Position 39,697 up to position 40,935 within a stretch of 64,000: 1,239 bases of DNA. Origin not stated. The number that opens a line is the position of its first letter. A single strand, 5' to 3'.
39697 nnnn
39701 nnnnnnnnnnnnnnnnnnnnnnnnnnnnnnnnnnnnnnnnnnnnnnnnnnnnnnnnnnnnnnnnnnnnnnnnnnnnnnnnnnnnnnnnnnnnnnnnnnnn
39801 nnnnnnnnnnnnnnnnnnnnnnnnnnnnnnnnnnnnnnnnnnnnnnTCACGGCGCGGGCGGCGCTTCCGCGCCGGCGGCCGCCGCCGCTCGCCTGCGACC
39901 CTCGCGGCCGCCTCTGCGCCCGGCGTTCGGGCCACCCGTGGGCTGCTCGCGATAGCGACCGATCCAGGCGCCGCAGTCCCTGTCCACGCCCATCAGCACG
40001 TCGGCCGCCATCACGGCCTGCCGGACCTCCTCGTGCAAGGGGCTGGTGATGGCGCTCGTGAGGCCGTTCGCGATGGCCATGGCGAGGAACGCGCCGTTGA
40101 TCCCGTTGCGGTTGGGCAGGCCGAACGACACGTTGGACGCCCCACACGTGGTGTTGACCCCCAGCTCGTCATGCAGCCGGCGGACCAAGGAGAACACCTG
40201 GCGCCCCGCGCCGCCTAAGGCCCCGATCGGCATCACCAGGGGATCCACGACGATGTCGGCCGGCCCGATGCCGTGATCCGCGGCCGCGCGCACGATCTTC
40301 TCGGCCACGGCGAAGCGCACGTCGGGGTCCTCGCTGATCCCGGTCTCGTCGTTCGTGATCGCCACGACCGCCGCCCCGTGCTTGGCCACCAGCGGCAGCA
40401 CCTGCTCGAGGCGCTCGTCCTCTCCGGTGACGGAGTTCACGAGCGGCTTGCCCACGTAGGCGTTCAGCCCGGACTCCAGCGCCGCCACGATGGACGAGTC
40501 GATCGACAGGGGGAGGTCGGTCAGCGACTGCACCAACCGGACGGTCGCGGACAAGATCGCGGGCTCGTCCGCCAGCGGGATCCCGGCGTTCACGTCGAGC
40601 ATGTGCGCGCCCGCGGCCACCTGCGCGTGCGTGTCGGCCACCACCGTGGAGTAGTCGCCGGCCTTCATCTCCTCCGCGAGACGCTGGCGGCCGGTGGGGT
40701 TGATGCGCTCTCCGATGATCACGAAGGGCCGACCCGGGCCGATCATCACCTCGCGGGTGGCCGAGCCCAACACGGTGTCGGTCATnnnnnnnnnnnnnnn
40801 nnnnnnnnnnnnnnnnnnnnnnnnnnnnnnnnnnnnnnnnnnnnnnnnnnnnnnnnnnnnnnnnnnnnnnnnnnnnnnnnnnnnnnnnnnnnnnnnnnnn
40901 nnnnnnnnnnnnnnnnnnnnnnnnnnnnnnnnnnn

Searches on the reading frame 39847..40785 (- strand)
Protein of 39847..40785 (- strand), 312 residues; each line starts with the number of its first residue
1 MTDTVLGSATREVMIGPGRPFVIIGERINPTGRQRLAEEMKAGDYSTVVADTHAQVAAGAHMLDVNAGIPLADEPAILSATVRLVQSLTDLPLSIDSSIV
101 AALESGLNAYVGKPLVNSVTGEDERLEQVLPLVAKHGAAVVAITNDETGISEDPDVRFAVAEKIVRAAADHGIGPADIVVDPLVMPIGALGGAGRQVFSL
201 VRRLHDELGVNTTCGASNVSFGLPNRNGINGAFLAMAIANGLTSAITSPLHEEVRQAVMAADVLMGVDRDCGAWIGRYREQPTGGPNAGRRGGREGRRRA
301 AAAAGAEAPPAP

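Call 9: search_protein_families(library=pfam, proteins=[window:39847-40785:-], max_evalue=0.01)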
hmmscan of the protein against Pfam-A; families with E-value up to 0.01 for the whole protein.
window:39847-40785:- (312 aa): 2 families
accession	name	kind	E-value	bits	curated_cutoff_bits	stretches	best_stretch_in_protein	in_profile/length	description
PF00809.28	Pterin_bind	-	1.3e-27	97.5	25.5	1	25-247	1-243/244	Pterin binding enzyme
PF03599.22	CdhD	-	0.0011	18.2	24.8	1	47-189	54-183/387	CO dehydrogenase/acetyl-CoA synthase delta subunit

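Call 10: search_protein_families(library=ncbifam, proteins=[window:39847-40785:-], max_evalue=0.01)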
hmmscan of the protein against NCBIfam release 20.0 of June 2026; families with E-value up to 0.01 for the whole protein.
window:39847-40785:- (312 aa): 6 families
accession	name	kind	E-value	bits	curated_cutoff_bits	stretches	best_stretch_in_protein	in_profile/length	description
NF005719.0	PRK07535.1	domain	3.1e-101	338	259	1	21-281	1-261/268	methyltetrahydrofolate:corrinoid/iron-sulfur protein methyltransferase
TIGR02082.1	metH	equivalog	1.1e-40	139.2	1010.85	1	7-249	329-586/1182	methionine synthase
NF040758.1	CODH_ACS_meth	exception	2.1e-40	138.7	370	1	21-266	4-250/261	carbon monoxide dehydrogenase/acetyl-CoA synthase methytransferase subunit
NF007024.0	PRK09490.1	equivalog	7.6e-28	96.8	1497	1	11-247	350-601/1234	methionine synthase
TIGR00284.1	TIGR00284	hypoth_equivalog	1.9e-06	26.7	256.65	1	54-236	173-339/497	dihydropteroate synthase-like protein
NF002142.0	PRK00979.1-1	subfamily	6e-05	22.2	287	1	78-220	82-221/306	tetrahydromethanopterin S-methyltransferase subunit H family protein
